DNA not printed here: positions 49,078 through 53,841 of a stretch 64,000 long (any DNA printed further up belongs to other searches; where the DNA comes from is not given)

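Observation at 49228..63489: Tandem giant genes encoding multi-catalytic extracellular carbohydrate-active megaproteins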

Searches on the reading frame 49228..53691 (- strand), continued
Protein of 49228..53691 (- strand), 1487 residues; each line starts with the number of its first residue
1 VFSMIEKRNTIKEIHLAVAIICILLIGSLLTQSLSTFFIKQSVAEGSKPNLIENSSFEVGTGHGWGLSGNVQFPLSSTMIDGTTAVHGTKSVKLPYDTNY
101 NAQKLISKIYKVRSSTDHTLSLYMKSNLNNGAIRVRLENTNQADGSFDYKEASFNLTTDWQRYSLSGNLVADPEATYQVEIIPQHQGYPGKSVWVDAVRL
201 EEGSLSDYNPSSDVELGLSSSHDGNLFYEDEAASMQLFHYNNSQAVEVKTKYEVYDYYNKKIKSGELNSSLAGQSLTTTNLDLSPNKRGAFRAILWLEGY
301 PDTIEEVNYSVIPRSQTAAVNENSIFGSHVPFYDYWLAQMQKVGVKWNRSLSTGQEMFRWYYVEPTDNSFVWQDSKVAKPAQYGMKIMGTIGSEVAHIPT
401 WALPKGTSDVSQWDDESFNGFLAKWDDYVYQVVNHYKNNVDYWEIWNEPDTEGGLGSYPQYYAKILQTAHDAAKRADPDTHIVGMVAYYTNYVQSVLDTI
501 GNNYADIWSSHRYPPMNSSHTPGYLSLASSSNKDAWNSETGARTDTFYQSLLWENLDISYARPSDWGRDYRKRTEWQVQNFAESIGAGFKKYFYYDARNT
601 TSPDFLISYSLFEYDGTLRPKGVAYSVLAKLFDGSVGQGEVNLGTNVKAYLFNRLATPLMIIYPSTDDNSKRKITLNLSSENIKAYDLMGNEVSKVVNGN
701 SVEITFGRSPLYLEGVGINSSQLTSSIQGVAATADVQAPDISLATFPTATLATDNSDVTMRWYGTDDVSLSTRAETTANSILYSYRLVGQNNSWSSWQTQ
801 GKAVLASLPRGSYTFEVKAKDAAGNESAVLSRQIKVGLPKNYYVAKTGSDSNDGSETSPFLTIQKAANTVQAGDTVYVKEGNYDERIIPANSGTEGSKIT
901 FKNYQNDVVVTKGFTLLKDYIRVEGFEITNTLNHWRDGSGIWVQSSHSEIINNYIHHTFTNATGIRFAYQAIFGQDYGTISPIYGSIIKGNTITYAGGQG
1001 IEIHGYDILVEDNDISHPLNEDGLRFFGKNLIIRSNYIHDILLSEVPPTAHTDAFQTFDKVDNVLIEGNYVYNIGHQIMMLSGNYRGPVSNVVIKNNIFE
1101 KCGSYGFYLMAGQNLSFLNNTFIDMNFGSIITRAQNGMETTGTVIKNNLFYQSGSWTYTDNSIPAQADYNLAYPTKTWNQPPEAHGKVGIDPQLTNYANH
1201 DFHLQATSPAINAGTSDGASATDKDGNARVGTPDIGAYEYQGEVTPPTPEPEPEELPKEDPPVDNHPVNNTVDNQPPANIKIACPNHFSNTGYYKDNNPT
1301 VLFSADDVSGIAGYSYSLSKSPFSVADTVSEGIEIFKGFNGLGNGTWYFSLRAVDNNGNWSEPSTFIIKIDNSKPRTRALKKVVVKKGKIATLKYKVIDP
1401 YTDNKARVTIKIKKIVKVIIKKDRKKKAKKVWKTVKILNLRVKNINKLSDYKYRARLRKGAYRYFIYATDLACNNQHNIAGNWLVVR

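Call 76: find_encoding_contigs(protein=P0016, flank=10000, max_places=2)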
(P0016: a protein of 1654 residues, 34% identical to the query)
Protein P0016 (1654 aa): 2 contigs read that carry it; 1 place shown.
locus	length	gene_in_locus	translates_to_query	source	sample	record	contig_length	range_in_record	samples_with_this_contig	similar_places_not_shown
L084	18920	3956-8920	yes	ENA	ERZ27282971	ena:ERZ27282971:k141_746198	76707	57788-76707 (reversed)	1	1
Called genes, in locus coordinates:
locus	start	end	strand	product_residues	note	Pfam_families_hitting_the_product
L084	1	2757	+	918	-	?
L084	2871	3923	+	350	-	PF13518:HTH_28 (weak), PF13565:HTH_32 (weak), PF00665:rve (weak), PF13683:rve_3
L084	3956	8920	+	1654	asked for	PF13385:Laminin_G_3, PF01471:PG_binding_1 (faint)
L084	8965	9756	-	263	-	PF01978:TrmB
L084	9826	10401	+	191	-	PF06941:NT5C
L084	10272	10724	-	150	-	-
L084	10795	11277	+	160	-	PF02502:LacAB_rpiB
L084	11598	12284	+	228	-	PF00834:Ribul_P_3_epim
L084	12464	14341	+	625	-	PF00456:Transketolase_N, PF13292:DXP_synthase_N, PF02779:Transket_pyr, PF02780:Transketolase_C, PF17147:PFOR_II (weak)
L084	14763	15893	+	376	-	PF03033:Glyco_transf_28, PF04101:Glyco_tran_28_C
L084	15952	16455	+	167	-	PF23951:DUF7282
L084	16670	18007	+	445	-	PF00749:tRNA-synt_1c, PF19269:Anticodon_2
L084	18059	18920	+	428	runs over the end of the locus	PF01551:Peptidase_M23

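Call 77: find_encoding_contigs(protein=P0008, flank=10000, max_places=2)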
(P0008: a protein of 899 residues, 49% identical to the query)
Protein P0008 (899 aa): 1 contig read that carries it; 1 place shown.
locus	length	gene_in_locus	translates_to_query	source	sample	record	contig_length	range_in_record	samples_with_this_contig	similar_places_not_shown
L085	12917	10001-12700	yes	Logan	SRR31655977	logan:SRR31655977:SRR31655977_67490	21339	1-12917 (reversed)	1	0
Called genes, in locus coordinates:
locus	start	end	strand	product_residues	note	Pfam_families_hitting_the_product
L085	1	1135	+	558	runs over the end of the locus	PF12236:Head-tail_con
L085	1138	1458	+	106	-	-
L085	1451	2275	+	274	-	-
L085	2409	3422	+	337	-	PF20911:GP7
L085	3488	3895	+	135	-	PF21190:Bbp16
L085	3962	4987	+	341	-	-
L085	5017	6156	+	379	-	-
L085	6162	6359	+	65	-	-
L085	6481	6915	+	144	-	-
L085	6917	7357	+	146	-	-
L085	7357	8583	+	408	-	-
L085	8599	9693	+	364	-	PF13229:Beta_helix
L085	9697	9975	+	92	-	-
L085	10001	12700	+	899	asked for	PF02018:CBM_4_9 (weak), PF07495:Y_Y_Y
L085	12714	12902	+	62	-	-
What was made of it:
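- Two of the five B-type neighbourhoods examined show no GT genes (calls 76, 77).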

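Call 78: search_protein_families(library=phrogs, proteins=[L085:1138-1458:+, L085:1451-2275:+, L085:2409-3422:+, L085:3488-3895:+, L085:3962-4987:+, L085:5017-6156:+, L085:7357-8583:+, L085:8599-9693:+, L085:10001-12700:+, window:49228-53691:-], max_evalue=0.001)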
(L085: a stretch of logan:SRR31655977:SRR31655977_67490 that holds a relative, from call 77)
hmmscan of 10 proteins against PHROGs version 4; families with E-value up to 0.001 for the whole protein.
L085:1138-1458:+ (106 aa): 1 family
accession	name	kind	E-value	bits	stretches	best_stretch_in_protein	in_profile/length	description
phrog_528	-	unknown function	1.7e-10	41.6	1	7-99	9-95/98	-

L085:1451-2275:+ (274 aa): 2 families
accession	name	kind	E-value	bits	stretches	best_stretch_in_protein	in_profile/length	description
phrog_458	-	other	3.9e-25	90.2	1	45-270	17-244/246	protease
phrog_30010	-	unknown function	1.9e-06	27.9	1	77-251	16-181/517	-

L085:2409-3422:+ (337 aa): 1 family
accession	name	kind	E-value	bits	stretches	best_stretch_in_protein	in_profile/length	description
phrog_212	-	head and packaging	2.4e-68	231.7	1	5-247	2-298/301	major head protein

L085:3488-3895:+ (135 aa): 1 family
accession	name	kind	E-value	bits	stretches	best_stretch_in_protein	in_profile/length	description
phrog_427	-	unknown function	7.6e-27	95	1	1-126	1-134/142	-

L085:3962-4987:+ (341 aa): 1 family
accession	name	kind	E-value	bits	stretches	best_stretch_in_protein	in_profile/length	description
phrog_8198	-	unknown function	1.8e-08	35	1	52-304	42-262/262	-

L085:5017-6156:+ (379 aa): 0 families

L085:7357-8583:+ (408 aa): 1 family
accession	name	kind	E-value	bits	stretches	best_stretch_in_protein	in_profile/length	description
phrog_23837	-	head and packaging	2.2e-06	27.8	1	44-130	102-187/507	virion structural protein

L085:8599-9693:+ (364 aa): 0 families

L085:10001-12700:+ (899 aa): 0 families

window:49228-53691:- (1487 aa): 1 family
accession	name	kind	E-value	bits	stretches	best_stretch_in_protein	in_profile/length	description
phrog_4577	-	tail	2.8e-06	27.8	1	841-934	122-231/340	tail protein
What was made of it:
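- A B-type gene (P0008) follows a beta-helix gene at the end of a phage structural module with portal, protease and major head genes (calls 77, 78). B's cassette N-cap hits a PHROG tail family at E 2.8e-6 (call 78).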

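Call 93: find_encoding_contigs(protein=P0006, flank=10000, max_places=2)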
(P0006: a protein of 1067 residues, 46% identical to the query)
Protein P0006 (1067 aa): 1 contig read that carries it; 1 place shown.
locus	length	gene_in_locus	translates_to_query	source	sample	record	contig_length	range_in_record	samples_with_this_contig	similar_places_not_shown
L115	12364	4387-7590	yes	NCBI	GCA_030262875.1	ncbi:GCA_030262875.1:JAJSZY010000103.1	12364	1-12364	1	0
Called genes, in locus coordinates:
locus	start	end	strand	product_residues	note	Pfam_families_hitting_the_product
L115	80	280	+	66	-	-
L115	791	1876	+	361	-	PF13439:Glyco_transf_4, PF00534:Glycos_transf_1, PF13692:Glyco_trans_1_4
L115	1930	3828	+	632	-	PF13522:GATase_6, PF13537:GATase_7, PF00733:Asn_synthase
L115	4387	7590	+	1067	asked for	PF00331:Glyco_hydro_10, PF07495:Y_Y_Y, PF09136:Glucodextran_B (weak), PF17957:Big_7 (weak)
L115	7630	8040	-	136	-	PF03400:DDE_Tnp_IS1 (faint)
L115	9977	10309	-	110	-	PF01850:PIN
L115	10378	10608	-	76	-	PF04014:MazE_antitoxin (faint)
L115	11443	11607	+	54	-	-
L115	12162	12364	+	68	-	?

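Call 100: search_protein_families(library=pfam, proteins=[L084:1-2757:+, P0012], max_evalue=0.0001)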
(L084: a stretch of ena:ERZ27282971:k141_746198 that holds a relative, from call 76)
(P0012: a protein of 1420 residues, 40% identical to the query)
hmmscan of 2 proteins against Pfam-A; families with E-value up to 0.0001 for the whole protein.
L084:1-2757:+ (918 aa): 2 families
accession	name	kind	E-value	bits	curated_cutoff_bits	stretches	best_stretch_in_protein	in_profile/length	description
PF13385.13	Laminin_G_3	-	6.2e-22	78.8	27.6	1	53-199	1-151/151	Concanavalin A-like lectin/glucanases superfamily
PF01471.23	PG_binding_1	-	3.1e-17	63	23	1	739-804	1-57/57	Putative peptidoglycan binding domain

P0012 (1420 aa): 8 families
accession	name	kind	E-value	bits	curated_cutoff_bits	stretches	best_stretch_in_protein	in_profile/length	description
PF13385.13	Laminin_G_3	-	1.4e-29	103.6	27.6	1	104-270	1-151/151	Concanavalin A-like lectin/glucanases superfamily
PF17957.7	Big_7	-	5.1e-17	62.7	24.1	1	292-359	1-70/70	Bacterial Ig domain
PF00404.24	Dockerin_1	-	2.3e-08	34.5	22.9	1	1371-1414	2-52/57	Dockerin type I domain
PF07495.19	Y_Y_Y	-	1.4e-07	31.7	26.6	1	1210-1260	8-57/65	Y_Y_Y domain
PF18998.6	Flg_new_2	-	8.8e-07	29.3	23.6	1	1300-1361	4-69/73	Divergent InlB B-repeat domain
PF19077.6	Big_13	-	1.7e-06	28.9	27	0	321-378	41-100/102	Bacterial Ig-like domain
PF16656.11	Pur_ac_phosph_N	-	1.3e-05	26.1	30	1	396-460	10-83/93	Purple acid Phosphatase, N-terminal domain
PF11790.14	Glyco_hydro_cc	-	7.6e-05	22.8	21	0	817-987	12-173/237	Glycosyl hydrolase catalytic core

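Call 106: search_protein_families(library=padloc, proteins=[window:49228-53691:-], max_evalue=0.001)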
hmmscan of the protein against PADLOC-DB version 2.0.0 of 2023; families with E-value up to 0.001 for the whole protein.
window:49228-53691:- (1487 aa): 0 families
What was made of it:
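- Tried and rejected: PADLOC gave no hits (call 106).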

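Call 110: find_related_loci(query=window:49228-53691:-, collection=metagenome_contigs, flank=10000)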
Query window:49228-53691:- (1487 aa) in metagenome_contigs; peptide patterns used: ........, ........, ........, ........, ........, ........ (x = any residue, [..] = any of these).
361 stretches matched a pattern; 46 encode a relative of the query (tblastn E <= 1e-3); 46 distinct loci.
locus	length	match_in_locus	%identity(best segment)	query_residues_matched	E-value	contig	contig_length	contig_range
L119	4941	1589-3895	50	50-825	0e+0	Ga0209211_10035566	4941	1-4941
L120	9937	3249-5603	45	24-827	0e+0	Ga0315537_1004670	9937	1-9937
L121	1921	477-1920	49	24-515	2e-118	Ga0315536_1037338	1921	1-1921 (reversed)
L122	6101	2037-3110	23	344-723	5e-18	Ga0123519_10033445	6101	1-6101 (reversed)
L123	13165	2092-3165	23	344-723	6e-18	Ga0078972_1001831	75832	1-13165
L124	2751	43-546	30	342-513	4e-16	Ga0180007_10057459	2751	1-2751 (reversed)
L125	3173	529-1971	22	224-719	1e-14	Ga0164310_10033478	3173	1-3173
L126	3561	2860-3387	27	341-524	3e-14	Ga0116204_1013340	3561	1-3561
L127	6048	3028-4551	21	191-729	2e-13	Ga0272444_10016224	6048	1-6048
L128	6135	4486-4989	29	337-513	2e-13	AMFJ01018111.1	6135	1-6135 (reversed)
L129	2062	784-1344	26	306-489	1e-13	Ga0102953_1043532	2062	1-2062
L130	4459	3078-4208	22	341-715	9e-13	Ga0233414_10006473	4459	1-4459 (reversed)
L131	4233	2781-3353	28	337-517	2e-12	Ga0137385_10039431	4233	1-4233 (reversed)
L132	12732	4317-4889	28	337-517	3e-12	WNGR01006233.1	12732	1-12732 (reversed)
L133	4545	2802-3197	33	423-544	2e-11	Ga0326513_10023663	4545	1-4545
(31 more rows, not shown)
